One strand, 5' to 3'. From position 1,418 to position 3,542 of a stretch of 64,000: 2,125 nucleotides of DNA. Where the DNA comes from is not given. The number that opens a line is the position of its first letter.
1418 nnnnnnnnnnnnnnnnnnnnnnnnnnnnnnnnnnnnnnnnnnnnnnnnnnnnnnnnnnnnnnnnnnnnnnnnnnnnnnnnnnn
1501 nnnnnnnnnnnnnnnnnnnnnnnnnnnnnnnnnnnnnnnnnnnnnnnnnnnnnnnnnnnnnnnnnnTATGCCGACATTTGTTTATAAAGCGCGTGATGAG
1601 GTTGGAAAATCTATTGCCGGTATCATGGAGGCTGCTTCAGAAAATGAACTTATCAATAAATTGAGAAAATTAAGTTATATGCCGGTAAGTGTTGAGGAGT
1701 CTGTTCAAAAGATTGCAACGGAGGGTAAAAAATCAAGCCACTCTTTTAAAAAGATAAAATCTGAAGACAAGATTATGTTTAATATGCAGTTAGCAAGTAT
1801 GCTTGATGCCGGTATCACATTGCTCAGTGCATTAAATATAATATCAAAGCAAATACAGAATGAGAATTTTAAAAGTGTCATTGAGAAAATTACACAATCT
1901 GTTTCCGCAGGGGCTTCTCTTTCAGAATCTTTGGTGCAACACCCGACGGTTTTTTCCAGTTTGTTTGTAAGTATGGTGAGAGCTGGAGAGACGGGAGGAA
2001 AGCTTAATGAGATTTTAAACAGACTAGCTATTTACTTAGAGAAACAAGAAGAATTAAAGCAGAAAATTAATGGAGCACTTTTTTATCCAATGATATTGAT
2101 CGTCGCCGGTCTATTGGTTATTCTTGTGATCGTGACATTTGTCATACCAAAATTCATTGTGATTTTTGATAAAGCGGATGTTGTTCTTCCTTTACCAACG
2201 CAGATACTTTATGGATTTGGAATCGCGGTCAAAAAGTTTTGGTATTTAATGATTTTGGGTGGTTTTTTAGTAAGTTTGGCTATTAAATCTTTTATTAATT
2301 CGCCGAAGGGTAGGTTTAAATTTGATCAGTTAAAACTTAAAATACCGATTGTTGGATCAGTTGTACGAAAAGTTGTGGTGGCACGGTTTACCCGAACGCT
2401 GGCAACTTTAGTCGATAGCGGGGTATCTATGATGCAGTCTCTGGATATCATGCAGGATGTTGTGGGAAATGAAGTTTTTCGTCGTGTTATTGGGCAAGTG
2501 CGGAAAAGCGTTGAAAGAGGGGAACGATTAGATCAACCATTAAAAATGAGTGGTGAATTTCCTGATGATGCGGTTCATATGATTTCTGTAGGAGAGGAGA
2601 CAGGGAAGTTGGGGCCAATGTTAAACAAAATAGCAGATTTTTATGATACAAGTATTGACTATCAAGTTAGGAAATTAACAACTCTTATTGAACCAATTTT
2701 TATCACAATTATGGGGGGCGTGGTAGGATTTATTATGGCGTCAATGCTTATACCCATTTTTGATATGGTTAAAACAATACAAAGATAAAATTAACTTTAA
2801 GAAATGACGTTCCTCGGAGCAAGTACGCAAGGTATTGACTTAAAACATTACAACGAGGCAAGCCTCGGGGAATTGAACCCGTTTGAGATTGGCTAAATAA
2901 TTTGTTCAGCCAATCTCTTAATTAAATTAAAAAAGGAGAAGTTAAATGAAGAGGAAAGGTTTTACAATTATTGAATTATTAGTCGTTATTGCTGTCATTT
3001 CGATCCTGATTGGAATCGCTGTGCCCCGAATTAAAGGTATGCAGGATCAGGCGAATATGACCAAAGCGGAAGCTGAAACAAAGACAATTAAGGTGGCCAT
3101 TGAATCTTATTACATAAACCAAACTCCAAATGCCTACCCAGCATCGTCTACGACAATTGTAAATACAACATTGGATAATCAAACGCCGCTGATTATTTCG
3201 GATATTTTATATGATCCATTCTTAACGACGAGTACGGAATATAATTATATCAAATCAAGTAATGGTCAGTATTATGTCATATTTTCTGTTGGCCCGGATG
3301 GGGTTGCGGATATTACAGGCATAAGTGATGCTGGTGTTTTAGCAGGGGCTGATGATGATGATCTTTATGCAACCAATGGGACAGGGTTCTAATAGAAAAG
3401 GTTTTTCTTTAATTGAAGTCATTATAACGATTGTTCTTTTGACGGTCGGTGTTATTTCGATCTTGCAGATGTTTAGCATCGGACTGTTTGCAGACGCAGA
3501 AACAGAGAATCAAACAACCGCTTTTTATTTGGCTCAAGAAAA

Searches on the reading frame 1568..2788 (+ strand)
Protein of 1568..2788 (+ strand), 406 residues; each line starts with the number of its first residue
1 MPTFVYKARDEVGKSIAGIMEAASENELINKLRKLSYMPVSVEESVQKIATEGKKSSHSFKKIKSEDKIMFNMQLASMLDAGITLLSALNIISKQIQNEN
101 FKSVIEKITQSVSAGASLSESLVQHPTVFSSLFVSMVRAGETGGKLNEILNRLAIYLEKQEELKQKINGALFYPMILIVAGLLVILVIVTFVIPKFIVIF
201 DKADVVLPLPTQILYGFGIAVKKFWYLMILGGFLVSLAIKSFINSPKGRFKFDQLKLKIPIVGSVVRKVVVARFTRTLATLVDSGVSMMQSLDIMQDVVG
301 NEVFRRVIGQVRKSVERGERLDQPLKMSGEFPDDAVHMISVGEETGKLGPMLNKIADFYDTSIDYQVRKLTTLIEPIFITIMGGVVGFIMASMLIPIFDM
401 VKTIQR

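Call 27: find_encoding_contigs(protein=window:1568-2788:+, flank=3000, max_places=10)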
Protein window:1568-2788:+ (406 aa): 1 contig read that carries it; 1 place shown.
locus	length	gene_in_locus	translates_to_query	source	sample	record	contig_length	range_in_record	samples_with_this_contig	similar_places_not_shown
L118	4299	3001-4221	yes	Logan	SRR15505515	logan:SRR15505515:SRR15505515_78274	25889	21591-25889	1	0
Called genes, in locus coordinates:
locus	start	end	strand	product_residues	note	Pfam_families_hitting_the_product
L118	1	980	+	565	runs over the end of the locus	PF07660:STN (weak), PF03958:Secretin_N, PF00263:Secretin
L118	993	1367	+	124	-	PF00072:Response_reg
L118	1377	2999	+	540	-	PF05157:MshEN, PF00437:T2SSE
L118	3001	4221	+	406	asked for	PF28597:T2SSF_N, PF00482:T2SSF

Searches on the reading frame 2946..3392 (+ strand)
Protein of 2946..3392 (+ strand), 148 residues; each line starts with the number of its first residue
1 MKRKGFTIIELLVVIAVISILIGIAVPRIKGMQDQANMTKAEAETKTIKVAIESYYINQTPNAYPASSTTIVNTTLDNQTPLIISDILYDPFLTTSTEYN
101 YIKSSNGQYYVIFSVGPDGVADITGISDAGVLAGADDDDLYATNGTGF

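Call 30: search_protein_families(library=pfam, proteins=[window:2946-3392:+])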
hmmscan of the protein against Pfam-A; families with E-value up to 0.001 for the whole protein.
window:2946-3392:+ (148 aa): 2 families
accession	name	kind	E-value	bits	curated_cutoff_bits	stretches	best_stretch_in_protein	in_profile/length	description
PF07963.17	N_methyl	-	4.9e-08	32.7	21.2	1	2-25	3-26/27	Prokaryotic N-terminal methylation motif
PF08334.16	T2SSG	-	4.6e-06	27.1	21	1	29-125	2-100/108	Type II secretion system (T2SS), protein G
